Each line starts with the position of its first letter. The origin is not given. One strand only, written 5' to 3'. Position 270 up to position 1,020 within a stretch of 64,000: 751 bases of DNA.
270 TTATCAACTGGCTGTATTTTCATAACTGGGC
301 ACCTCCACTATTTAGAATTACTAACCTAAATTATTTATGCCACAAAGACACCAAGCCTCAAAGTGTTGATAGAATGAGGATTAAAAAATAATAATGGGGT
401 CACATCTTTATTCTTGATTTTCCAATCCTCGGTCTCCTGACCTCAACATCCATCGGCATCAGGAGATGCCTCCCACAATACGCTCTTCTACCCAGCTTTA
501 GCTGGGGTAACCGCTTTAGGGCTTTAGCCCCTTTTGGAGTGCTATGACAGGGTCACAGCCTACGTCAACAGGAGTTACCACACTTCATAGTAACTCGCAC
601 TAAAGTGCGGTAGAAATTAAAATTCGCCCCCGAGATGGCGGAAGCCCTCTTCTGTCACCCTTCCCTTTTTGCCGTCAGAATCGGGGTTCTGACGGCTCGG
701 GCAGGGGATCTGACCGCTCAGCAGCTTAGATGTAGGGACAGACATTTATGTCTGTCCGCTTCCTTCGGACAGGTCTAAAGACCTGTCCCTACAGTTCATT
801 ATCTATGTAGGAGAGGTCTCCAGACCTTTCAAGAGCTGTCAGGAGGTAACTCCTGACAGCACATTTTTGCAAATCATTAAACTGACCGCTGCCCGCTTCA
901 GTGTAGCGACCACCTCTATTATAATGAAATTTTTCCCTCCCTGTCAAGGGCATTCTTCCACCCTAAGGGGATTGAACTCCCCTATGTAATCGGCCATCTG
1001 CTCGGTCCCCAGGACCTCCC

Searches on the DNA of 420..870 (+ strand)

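Call 95: search_dna_similar(query=window:420-870:+, collection=ecoli_genomes, mode=distant, max_rows=5)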
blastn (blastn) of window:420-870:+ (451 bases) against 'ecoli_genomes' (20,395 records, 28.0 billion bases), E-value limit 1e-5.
No match.
